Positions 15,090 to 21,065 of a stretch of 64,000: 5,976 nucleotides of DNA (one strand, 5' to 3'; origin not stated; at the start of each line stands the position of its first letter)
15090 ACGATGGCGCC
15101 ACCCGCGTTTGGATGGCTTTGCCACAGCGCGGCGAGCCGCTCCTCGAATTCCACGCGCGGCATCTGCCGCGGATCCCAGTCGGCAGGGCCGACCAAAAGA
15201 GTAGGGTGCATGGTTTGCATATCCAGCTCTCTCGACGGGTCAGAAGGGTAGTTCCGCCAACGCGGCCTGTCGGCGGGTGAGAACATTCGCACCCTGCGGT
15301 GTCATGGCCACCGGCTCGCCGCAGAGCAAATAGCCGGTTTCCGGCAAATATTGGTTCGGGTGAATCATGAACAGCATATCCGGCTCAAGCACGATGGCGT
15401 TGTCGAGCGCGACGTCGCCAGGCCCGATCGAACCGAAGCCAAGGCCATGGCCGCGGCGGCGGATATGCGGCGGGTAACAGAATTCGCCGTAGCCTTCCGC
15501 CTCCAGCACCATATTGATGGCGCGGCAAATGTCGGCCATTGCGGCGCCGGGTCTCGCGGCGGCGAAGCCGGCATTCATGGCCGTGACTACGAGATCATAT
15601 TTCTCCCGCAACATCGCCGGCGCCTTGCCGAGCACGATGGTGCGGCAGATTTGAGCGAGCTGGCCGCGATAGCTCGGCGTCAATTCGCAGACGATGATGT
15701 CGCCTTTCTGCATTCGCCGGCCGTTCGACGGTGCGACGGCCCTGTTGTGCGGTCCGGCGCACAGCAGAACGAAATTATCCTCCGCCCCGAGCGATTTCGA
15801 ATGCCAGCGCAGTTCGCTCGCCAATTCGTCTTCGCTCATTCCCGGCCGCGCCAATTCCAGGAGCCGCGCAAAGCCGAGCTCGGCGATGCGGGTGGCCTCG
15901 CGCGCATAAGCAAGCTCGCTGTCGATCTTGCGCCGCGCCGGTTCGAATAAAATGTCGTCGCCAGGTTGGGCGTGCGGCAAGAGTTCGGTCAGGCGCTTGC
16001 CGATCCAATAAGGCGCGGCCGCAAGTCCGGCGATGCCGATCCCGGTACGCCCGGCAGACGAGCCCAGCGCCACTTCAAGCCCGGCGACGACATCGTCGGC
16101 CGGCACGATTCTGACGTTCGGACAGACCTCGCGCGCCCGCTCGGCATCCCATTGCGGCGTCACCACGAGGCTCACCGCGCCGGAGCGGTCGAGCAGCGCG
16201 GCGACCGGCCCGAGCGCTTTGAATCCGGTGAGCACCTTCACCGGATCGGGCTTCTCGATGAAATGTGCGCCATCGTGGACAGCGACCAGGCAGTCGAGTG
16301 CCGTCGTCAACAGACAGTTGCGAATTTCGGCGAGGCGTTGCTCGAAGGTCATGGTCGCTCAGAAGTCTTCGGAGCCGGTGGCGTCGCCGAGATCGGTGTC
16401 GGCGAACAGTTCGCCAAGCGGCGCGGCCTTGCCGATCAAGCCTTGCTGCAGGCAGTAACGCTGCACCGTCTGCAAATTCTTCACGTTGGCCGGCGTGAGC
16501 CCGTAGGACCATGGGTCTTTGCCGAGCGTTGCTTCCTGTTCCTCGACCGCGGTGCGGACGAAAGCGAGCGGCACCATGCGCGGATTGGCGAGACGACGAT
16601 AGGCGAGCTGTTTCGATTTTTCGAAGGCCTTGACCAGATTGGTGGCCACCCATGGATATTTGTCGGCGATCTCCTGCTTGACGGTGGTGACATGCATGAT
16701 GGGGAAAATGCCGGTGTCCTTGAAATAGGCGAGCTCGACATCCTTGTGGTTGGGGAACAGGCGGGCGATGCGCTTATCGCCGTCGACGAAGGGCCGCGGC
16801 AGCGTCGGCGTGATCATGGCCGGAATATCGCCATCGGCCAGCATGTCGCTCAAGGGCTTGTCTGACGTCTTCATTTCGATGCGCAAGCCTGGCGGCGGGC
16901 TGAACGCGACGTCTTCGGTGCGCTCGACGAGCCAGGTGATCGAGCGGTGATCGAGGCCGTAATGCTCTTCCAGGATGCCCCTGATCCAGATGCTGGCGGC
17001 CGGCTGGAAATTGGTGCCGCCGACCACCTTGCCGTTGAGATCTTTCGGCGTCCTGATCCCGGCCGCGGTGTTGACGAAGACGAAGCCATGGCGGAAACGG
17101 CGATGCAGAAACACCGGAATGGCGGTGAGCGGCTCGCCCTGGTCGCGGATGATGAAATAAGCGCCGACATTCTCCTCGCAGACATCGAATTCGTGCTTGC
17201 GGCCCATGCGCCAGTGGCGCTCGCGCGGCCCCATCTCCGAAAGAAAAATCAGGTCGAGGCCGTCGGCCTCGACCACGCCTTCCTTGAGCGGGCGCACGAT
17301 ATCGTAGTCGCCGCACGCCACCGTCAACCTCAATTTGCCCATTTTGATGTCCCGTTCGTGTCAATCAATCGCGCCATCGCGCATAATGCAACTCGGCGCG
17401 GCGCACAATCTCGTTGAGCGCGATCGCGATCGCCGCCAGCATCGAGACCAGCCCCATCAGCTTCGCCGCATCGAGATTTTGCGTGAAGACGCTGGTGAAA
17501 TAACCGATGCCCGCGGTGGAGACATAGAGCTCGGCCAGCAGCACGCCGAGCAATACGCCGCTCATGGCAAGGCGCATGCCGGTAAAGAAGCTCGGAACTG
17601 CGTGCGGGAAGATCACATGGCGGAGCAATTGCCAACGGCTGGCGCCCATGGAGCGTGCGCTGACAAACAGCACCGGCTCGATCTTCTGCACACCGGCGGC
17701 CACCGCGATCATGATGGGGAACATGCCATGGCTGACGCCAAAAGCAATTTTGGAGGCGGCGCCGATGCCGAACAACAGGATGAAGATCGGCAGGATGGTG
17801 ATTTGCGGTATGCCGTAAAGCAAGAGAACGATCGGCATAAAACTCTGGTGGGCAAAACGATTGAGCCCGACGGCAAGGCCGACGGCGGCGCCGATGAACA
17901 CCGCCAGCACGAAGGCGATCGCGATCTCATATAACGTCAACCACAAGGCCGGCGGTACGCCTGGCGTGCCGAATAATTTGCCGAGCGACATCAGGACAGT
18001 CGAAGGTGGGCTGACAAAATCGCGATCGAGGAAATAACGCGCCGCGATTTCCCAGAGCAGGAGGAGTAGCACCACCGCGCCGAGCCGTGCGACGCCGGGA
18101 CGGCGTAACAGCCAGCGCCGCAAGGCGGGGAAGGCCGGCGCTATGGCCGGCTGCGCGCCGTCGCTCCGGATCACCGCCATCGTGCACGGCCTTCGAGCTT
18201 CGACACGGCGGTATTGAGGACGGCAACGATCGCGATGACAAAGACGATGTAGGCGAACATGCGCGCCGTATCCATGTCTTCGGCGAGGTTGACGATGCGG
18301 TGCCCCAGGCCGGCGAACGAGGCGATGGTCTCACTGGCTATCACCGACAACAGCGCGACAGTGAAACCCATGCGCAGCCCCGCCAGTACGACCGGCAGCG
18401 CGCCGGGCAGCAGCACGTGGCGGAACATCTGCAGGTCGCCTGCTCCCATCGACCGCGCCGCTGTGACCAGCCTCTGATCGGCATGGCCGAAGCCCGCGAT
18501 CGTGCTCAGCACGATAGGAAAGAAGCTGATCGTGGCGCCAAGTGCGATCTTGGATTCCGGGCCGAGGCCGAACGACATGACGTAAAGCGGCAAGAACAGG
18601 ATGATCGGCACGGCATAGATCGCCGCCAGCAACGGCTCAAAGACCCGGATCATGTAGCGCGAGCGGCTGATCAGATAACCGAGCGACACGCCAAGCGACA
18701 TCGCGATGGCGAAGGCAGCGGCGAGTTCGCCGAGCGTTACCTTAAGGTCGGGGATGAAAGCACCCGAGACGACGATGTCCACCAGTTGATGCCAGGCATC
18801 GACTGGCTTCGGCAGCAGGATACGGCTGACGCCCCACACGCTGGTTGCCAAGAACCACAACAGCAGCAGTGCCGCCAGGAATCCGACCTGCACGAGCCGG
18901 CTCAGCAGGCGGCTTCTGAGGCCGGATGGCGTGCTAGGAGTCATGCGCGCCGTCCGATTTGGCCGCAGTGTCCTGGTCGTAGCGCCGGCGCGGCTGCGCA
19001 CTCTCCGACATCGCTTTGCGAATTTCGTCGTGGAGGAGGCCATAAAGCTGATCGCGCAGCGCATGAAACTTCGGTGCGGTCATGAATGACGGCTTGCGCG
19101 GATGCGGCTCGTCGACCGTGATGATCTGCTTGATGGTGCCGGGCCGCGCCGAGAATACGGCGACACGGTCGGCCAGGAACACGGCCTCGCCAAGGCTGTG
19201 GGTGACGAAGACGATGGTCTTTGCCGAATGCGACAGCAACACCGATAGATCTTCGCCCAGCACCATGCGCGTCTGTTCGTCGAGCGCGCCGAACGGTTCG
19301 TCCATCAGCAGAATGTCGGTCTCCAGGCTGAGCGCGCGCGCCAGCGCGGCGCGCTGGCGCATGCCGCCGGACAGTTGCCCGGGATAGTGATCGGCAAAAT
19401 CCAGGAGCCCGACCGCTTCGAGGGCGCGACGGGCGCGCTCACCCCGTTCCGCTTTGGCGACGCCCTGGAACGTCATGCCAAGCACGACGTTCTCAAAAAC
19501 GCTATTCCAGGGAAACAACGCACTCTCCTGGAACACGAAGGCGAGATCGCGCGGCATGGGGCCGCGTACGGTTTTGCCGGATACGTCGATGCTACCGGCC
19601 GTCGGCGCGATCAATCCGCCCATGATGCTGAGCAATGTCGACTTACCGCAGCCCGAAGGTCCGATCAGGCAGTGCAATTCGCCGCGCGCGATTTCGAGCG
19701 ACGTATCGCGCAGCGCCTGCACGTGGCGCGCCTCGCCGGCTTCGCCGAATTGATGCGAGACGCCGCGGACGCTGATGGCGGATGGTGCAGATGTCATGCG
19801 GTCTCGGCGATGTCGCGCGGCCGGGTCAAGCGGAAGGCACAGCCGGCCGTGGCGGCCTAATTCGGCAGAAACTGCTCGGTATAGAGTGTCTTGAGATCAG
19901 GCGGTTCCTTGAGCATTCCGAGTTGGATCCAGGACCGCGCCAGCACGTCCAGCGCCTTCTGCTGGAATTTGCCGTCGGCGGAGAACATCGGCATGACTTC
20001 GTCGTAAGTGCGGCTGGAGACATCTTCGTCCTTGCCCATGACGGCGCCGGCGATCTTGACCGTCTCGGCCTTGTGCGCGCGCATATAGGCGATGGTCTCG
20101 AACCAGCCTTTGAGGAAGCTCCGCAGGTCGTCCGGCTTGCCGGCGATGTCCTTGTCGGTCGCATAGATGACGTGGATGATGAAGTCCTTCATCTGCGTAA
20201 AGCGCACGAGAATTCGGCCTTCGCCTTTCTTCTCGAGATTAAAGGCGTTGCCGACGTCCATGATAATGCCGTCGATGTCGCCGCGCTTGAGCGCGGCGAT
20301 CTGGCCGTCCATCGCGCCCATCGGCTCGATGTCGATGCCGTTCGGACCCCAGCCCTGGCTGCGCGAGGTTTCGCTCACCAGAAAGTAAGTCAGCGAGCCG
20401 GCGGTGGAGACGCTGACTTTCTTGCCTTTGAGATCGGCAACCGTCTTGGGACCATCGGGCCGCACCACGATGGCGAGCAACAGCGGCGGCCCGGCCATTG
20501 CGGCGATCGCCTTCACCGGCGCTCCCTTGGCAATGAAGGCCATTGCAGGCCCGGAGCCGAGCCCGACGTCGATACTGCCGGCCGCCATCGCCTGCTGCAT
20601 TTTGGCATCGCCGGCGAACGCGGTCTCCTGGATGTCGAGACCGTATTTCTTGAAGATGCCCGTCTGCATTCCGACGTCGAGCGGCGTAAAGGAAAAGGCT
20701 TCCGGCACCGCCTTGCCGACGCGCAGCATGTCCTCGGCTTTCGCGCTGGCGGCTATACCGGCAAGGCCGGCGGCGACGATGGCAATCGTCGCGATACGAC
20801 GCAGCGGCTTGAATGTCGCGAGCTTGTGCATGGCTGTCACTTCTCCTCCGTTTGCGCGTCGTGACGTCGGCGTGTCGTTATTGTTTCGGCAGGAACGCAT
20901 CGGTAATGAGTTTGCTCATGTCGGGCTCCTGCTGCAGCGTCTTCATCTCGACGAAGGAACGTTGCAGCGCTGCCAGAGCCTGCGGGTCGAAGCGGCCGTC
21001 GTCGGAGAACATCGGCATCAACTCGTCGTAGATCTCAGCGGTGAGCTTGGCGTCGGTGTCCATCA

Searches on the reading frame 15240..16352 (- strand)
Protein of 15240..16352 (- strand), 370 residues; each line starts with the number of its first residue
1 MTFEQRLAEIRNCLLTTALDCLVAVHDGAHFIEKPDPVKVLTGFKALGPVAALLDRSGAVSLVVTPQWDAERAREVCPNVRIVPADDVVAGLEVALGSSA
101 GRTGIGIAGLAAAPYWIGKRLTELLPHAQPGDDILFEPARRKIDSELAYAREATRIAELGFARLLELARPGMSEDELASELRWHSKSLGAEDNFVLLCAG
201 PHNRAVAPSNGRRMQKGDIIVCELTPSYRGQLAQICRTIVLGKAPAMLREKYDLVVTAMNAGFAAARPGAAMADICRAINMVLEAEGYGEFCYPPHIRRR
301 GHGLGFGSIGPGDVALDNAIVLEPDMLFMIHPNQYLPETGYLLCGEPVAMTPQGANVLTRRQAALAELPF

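Call 43: search_protein_families(library=pfam, proteins=[window:15240-16352:-], max_evalue=0.001)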
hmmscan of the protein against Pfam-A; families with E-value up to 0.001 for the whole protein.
window:15240-16352:- (370 aa): 1 family
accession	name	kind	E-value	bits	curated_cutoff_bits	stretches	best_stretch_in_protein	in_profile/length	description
PF00557.29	Peptidase_M24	-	1.1e-30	107.4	23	1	150-339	3-195/208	Metallopeptidase family M24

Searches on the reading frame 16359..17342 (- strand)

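Call 43: search_protein_families(library=pfam, proteins=[window:16359-17342:-], max_evalue=0.001)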
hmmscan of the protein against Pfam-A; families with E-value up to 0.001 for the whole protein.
window:16359-17342:- (327 aa): 1 family
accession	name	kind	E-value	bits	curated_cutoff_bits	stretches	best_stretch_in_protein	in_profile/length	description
PF09084.16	NMT1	-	9e-06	26.2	20.5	1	51-136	42-123/216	NMT1/THI5 like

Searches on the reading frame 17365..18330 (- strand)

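Call 43: search_protein_families(library=pfam, proteins=[window:17365-18330:-], max_evalue=0.001)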
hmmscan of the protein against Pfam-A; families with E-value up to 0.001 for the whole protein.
window:17365-18330:- (321 aa): 1 family
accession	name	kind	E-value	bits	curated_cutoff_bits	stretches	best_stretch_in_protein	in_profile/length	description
PF00528.27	BPD_transp_1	-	2.3e-23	83.3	26.4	1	146-310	4-172/184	Binding-protein-dependent transport system inner membrane component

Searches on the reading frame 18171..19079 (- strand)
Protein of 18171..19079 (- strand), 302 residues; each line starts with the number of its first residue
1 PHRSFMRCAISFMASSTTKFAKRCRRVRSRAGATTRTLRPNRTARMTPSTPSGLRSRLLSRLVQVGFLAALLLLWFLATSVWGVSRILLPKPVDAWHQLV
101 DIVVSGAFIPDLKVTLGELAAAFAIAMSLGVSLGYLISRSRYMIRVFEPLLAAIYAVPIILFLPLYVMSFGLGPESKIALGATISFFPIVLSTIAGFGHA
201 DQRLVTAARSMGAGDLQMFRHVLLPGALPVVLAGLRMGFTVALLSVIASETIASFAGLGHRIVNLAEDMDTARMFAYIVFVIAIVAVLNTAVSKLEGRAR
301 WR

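Call 43: search_protein_families(library=pfam, proteins=[window:18171-19079:-], max_evalue=0.001)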
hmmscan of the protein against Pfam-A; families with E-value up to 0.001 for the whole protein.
window:18171-19079:- (302 aa): 1 family
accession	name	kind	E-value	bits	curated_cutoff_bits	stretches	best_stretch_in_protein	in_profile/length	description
PF00528.27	BPD_transp_1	-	1.5e-23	83.9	26.4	1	129-296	4-179/184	Binding-protein-dependent transport system inner membrane component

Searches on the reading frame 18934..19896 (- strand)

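Call 43: search_protein_families(library=pfam, proteins=[window:18934-19896:-], max_evalue=0.001)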
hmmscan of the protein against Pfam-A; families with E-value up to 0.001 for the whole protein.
window:18934-19896:- (320 aa): 2 families
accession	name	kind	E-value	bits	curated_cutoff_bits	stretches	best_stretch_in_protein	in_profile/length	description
PF00005.33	ABC_tran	-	3.9e-33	115.4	25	1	62-202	1-136/137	ABC transporter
PF13304.12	AAA_21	-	0.00019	22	27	0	74-95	1-22/304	AAA domain, putative AbiEii toxin, Type IV TA system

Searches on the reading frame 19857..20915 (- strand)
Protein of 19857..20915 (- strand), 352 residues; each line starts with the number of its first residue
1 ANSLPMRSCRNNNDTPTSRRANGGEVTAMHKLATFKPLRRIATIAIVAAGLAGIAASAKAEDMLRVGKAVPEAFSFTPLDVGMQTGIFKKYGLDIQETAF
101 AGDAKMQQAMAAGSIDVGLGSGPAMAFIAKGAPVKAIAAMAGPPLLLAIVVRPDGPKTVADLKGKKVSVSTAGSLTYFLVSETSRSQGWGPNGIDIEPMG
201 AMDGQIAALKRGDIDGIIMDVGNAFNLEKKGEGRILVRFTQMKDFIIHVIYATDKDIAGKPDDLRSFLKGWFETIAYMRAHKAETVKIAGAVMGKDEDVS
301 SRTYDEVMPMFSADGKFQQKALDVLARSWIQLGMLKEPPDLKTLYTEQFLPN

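Call 43: search_protein_families(library=pfam, proteins=[window:19857-20915:-], max_evalue=0.001)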
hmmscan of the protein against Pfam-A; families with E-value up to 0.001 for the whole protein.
window:19857-20915:- (352 aa): 3 families
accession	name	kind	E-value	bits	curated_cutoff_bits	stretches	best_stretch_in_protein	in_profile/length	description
PF09084.16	NMT1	-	3.4e-18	66.8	20.5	1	75-283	3-214/216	NMT1/THI5 like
PF12974.12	Phosphonate-bd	-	6.7e-08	32.6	27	1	101-231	37-174/242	ABC transporter, phosphonate, periplasmic substrate-binding protein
PF13379.11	NMT1_2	-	4.6e-07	30.3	24.7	1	77-284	19-243/252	NMT1-like family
